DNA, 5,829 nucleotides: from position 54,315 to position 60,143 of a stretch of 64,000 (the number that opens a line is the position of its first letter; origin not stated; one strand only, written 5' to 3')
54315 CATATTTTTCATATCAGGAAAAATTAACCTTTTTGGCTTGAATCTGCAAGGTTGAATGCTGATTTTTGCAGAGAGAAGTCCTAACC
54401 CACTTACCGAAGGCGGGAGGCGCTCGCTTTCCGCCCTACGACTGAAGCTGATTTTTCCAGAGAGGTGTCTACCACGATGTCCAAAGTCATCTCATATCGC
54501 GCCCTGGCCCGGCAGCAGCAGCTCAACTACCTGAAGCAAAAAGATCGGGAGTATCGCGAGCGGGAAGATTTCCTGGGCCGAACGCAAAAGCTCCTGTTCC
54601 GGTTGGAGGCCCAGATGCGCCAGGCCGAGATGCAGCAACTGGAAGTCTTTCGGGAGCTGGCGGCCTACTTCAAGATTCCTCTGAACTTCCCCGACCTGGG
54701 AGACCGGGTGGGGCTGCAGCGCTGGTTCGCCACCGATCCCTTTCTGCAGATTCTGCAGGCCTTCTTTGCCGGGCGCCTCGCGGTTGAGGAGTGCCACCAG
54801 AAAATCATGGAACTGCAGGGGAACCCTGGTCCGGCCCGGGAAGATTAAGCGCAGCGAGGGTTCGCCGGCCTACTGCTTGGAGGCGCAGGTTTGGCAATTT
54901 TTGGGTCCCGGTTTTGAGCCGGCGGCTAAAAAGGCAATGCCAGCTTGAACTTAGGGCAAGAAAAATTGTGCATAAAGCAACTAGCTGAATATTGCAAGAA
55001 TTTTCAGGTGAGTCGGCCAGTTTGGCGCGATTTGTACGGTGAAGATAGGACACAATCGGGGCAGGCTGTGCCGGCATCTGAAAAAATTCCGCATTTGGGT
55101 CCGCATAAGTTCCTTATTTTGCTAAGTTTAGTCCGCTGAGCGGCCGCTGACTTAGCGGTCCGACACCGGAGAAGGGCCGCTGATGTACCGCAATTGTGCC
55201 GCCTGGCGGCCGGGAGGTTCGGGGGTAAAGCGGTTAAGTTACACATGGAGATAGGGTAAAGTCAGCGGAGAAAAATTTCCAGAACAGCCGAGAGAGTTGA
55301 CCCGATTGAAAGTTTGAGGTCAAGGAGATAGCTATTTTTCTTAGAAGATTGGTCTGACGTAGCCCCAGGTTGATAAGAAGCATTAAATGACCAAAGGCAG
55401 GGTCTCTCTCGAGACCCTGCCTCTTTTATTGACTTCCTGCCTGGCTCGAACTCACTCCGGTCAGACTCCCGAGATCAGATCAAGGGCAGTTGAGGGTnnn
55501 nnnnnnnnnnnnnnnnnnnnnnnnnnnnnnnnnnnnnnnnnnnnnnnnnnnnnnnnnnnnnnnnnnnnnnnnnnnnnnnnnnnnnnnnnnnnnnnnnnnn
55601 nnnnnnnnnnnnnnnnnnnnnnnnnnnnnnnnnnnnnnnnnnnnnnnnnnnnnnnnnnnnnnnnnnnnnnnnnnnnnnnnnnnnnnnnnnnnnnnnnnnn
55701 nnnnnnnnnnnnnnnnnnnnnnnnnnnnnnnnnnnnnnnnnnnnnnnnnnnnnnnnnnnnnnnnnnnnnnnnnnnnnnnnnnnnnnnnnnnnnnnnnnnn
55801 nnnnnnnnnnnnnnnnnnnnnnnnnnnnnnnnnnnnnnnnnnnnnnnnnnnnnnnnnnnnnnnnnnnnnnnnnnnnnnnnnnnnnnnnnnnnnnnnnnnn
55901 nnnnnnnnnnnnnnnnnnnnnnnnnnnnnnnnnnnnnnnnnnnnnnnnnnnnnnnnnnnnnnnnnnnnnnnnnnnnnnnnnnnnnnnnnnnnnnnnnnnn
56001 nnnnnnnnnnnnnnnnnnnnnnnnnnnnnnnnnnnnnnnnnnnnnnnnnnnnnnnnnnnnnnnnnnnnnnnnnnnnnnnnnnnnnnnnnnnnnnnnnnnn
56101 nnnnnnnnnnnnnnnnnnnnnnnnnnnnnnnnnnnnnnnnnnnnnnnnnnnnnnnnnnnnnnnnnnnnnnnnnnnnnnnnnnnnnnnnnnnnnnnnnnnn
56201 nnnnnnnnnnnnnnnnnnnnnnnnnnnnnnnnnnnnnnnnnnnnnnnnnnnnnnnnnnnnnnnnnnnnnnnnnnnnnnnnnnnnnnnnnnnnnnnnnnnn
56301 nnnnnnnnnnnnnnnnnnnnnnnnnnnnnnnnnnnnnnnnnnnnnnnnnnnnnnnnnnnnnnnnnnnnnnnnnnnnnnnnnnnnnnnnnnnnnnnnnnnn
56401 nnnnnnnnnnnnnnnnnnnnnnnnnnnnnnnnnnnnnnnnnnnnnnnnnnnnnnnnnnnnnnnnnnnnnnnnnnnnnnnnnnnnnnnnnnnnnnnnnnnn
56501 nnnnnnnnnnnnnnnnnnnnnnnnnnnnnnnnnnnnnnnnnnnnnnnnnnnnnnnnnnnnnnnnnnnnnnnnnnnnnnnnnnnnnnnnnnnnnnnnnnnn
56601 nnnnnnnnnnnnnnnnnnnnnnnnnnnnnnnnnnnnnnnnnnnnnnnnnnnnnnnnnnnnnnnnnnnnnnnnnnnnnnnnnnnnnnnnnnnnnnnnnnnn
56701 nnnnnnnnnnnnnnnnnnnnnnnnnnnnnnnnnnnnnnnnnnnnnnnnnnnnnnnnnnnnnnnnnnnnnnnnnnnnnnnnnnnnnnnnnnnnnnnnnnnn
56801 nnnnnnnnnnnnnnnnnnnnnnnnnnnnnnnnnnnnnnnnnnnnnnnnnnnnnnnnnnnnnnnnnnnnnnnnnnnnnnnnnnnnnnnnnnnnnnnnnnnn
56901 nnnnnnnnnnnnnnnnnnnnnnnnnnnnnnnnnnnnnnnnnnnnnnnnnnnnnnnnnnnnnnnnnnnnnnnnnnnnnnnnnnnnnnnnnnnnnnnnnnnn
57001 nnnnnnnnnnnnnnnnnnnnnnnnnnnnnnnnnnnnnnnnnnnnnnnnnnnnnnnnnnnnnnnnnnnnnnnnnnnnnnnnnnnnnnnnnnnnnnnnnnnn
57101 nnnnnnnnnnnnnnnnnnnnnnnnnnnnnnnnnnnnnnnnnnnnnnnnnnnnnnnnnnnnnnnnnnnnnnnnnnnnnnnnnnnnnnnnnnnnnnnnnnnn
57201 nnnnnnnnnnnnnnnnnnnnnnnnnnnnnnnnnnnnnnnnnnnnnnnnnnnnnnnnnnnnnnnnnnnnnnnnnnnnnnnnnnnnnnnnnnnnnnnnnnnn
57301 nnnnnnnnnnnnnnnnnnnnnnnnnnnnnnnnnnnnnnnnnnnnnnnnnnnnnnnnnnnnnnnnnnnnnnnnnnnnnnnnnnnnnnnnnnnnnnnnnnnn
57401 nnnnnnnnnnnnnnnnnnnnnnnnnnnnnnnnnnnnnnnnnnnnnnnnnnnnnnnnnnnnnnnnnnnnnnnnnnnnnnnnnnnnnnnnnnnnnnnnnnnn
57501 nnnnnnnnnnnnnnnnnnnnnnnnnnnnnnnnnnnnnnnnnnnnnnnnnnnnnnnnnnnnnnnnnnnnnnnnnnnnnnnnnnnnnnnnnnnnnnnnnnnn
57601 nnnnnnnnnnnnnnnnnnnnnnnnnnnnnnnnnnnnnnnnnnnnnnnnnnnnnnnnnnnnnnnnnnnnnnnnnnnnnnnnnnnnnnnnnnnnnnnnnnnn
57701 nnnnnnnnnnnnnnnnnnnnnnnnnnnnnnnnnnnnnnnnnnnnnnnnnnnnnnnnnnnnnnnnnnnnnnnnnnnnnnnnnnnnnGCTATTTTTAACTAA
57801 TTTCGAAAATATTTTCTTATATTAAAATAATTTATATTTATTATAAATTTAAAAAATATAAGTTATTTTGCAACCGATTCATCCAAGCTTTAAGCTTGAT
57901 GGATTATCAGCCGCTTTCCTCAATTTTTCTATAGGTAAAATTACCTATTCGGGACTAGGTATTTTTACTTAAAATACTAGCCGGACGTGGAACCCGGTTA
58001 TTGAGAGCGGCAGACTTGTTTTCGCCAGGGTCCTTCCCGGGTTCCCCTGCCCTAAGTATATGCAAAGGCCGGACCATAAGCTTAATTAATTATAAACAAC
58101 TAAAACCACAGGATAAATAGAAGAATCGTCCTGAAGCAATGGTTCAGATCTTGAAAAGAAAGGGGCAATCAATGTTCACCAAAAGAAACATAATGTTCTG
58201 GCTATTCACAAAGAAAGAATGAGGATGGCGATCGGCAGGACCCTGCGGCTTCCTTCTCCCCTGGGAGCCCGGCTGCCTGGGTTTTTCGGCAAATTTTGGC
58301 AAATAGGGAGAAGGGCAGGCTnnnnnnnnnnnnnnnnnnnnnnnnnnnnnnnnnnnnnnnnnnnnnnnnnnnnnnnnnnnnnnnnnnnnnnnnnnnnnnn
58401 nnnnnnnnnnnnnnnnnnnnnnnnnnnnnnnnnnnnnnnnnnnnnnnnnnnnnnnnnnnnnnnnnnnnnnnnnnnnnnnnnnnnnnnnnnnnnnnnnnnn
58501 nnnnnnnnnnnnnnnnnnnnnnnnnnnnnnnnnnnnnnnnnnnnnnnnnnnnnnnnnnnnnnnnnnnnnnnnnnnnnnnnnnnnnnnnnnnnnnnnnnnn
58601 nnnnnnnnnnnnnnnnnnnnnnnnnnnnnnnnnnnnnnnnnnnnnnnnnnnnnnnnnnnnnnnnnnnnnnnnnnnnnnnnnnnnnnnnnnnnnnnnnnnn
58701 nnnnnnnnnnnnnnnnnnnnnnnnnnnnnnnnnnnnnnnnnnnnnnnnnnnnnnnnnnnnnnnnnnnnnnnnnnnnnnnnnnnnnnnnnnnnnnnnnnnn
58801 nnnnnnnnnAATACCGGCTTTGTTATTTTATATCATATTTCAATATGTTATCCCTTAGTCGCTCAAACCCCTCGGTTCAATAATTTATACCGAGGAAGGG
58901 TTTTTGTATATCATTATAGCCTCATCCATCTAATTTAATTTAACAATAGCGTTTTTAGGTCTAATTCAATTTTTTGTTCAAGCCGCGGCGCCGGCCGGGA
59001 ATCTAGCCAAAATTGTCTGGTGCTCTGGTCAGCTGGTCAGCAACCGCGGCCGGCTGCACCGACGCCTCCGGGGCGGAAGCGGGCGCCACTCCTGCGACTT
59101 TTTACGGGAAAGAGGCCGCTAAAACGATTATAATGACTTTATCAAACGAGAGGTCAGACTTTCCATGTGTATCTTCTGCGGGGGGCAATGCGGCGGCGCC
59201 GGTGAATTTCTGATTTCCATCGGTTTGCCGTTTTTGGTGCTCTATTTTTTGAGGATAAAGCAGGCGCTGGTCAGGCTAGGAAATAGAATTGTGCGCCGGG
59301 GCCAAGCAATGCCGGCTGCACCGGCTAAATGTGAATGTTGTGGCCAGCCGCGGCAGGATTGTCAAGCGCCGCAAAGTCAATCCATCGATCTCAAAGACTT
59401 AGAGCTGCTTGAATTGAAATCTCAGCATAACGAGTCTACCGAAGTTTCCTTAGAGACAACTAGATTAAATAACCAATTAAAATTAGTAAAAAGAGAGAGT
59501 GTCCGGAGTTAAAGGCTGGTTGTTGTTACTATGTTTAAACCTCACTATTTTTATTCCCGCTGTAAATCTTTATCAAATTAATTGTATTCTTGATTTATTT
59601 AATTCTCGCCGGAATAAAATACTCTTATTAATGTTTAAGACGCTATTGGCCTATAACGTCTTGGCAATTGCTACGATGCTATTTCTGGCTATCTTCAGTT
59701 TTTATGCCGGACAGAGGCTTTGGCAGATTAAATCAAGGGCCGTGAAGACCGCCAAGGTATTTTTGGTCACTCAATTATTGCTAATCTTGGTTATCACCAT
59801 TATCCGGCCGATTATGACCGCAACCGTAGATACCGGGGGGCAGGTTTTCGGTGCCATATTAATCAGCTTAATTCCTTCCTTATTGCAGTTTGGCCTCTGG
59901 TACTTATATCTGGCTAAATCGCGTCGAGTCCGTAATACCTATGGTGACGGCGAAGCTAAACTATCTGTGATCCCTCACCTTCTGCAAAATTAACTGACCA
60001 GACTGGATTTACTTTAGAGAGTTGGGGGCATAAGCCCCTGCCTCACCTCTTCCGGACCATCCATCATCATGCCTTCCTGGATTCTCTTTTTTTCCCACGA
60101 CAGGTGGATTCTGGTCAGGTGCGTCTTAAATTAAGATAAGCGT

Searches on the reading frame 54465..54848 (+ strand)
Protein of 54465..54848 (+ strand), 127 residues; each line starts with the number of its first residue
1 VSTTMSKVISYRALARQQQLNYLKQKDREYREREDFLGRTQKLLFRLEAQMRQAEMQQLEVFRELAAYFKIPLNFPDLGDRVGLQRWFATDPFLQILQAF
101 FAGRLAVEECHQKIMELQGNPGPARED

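Call 16: search_protein_families(library=pfam, proteins=[window:54465-54848:+], max_evalue=0.01)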
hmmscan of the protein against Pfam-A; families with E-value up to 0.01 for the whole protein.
window:54465-54848:+ (127 aa): 0 families

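Call 66: find_homologous_proteins(query=window:54477-54848:+, max_evalue=1e-10)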
Query window:54477-54848:+ (123 aa): 326 proteins with E <= 1e-10 among 332 candidates; the best 120 are listed.
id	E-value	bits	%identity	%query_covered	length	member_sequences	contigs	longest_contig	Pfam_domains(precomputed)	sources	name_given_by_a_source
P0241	9.3e-71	253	94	100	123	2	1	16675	-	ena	-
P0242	2.0e-70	252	93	100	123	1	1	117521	-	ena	-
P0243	3.4e-67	242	90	100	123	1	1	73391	-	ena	-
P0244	4.1e-67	241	91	100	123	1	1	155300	-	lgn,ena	-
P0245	1.6e-64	233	89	100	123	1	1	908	-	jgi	jgi:hypothetical protein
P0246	2.8e-60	219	84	100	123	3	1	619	-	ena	-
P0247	8.3e-59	215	86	94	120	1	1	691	-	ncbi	-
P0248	3.6e-58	213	82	98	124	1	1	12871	-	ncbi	ncbi:MAG: hypothetical protein ACHQ2F_05665 [Desulfobaccales bacterium]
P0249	2.0e-57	210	84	96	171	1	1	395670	-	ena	-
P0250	2.1e-57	210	79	98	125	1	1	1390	-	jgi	jgi:hypothetical protein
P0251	4.0e-56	206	81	100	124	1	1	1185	-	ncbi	-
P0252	2.0e-55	204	79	98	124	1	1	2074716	-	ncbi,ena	-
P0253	6.3e-55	202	78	98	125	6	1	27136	-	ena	-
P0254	1.6e-54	201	81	93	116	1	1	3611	-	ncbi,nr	ncbi:MAG: hypothetical protein NTW80_09245 [Deltaproteobacteria bacterium]|nr:hypothetical protein [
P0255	4.7e-54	199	76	100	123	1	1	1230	-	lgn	-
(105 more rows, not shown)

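Call 67: find_encoding_contigs(protein=P0242, flank=5000, max_places=1)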
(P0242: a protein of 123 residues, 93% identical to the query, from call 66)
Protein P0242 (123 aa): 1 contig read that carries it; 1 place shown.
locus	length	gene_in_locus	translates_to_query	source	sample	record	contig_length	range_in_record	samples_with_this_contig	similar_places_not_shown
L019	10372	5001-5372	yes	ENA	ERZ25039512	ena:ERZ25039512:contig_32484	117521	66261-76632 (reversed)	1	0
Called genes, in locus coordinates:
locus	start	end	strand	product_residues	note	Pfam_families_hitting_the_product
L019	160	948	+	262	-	PF02596:DUF169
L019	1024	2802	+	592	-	PF00317:Ribonuc_red_lgN, PF02867:Ribonuc_red_lgC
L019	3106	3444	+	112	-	PF13371:TPR_9 (weak), PF13414:TPR_11, PF13432:TPR_16, PF14559:TPR_19 (weak), PF00515:TPR_1 (weak), PF07719:TPR_2 (weak), PF13414:TPR_11, PF13431:TPR_17 (weak), +6 more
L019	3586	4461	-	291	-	PF01634:HisG, PF08029:HisG_C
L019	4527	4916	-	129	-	PF01502:PRA-CH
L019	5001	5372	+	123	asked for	-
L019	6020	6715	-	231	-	-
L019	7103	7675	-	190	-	-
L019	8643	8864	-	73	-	-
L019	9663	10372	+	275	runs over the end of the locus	PF10754:DUF2569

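Call 68: find_encoding_contigs(protein=P0244, flank=5000, max_places=1)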
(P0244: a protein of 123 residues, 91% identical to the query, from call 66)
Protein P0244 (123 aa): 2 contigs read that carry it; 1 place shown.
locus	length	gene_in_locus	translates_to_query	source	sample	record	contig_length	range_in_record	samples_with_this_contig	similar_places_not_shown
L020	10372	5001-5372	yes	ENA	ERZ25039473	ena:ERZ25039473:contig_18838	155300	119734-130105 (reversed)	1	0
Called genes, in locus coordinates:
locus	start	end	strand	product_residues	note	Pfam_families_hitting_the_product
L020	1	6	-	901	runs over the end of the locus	PF00690:Cation_ATPase_N, PF00122:E1-E2_ATPase, PF13246:Cation_ATPase, PF00702:Hydrolase, PF00689:Cation_ATPase_C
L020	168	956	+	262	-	PF02596:DUF169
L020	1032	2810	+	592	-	PF00317:Ribonuc_red_lgN, PF02867:Ribonuc_red_lgC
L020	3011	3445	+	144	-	PF00515:TPR_1 (weak), PF07719:TPR_2 (weak), PF13432:TPR_16, PF13414:TPR_11, PF00515:TPR_1 (weak), PF07719:TPR_2 (weak), PF13414:TPR_11, PF13431:TPR_17 (weak), +8 more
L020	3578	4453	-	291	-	PF01634:HisG, PF08029:HisG_C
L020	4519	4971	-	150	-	PF01502:PRA-CH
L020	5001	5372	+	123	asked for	-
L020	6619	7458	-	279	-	-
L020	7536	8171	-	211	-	-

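Call 69: find_encoding_contigs(protein=P0252, flank=5000, max_places=1)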
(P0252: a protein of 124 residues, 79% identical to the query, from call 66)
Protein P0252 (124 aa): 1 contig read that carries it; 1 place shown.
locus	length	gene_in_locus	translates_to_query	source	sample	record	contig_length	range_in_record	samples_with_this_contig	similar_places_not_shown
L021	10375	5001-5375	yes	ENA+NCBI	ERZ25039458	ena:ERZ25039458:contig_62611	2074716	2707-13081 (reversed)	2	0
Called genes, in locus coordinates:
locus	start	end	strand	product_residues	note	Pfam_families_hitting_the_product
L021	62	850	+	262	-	PF02596:DUF169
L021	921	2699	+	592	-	PF00317:Ribonuc_red_lgN, PF02867:Ribonuc_red_lgC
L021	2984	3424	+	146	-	PF00515:TPR_1 (weak), PF07719:TPR_2 (weak), PF13432:TPR_16, PF13414:TPR_11 (weak), PF00515:TPR_1 (weak), PF07719:TPR_2 (weak), PF13414:TPR_11, PF13431:TPR_17 (weak), +8 more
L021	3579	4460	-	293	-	PF01634:HisG, PF08029:HisG_C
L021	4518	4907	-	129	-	PF01502:PRA-CH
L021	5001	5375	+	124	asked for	-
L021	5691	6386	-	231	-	-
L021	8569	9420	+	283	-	-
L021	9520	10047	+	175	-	PF00080:Sod_Cu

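Call 102: search_protein_families(library=ncbifam, proteins=[window:54477-54848:+], max_evalue=0.01)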
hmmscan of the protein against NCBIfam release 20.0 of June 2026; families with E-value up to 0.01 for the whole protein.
window:54477-54848:+ (123 aa): 0 families

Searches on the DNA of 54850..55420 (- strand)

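Call 72: search_dna_similar(query=window:54915-55313:-, collection=plasmids, mode=distant, max_evalue=0.01, max_rows=10)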
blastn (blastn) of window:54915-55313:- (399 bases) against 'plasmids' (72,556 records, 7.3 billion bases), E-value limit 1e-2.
No match.

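Call 73: search_dna_similar(query=window:54915-55313:-, collection=phages, mode=distant, max_evalue=0.01, max_rows=10)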
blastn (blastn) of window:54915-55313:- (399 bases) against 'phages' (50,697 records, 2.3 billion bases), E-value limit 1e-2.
No match.

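Call 105: search_rna_families(source=window, start=54850, end=55420, threshold=evalue, max_evalue=10)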
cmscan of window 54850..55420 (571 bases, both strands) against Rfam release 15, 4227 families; matches with E-value up to 10: 3.
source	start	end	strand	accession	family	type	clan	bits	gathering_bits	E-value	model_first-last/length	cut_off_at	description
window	55379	55420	+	RF01844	SmY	Gene; snRNA; splicing;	-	16.2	39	0.5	1-42/80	3'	SmY spliceosomal RNA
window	54904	55004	+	RF01633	ceN43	Gene; snRNA; snoRNA; HACA-box;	-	13.7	50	6.4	1-129/129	no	Caenorhabditis snoRNA ceN43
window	54959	55080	+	RF00195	RsmY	Gene; sRNA;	CL00106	10.2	57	5.8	1-121/121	no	RsmY RNA family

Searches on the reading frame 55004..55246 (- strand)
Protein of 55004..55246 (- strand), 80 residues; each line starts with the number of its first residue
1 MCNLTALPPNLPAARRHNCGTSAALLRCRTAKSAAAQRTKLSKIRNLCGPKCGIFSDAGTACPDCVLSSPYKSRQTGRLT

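Call 83: search_protein_families(library=pfam, proteins=[window:55007-55246:-], max_evalue=10)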
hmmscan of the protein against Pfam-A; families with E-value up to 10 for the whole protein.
seq(80 aa): 0 families

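Call 92: search_protein_representatives(protein=window:55004-55246:-)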
Query: 80 residues. Proteins with E-value up to 0.001 (for the whole library): 17; up to 1e-10: 14; up to 1e-30: 0. The best 17 are listed.
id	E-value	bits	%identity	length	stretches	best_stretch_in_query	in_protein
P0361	1.9e-23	98.0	65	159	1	1-80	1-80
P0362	1.5e-22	95.2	66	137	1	1-79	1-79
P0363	1.6e-20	88.7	64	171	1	1-77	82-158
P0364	2.2e-20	88.3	72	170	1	1-64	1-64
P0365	1.8e-19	85.3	68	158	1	1-65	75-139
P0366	3.2e-18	81.4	71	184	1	1-62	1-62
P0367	7.7e-18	80.2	63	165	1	1-68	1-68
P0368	5.1e-17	77.5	68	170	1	1-63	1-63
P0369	3.0e-16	75.1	58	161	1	1-76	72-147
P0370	2.1e-15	72.4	62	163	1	1-64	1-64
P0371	3.0e-15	71.9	62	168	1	1-66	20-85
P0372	4.4e-15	71.4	59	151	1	1-73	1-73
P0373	1.7e-13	66.4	58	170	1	1-66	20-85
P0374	2.4e-11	59.5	56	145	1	1-64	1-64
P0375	4.2e-09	52.4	43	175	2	4-79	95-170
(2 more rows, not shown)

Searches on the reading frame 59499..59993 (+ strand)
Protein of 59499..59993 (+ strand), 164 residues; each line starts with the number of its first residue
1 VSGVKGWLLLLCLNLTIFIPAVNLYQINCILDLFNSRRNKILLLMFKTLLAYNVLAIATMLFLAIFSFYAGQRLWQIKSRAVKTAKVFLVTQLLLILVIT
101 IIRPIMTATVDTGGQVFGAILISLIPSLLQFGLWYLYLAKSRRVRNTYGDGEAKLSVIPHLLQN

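Call 96: search_protein_families(library=pfam, proteins=[window:59499-59993:+], max_evalue=0.00001)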
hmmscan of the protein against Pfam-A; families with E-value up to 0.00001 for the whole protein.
window:59499-59993:+ (164 aa): 1 family
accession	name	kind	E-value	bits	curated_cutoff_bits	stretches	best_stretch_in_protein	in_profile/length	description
PF10754.15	DUF2569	-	1.6e-09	38.8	26.5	1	2-148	2-142/143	Protein of unknown function (DUF2569)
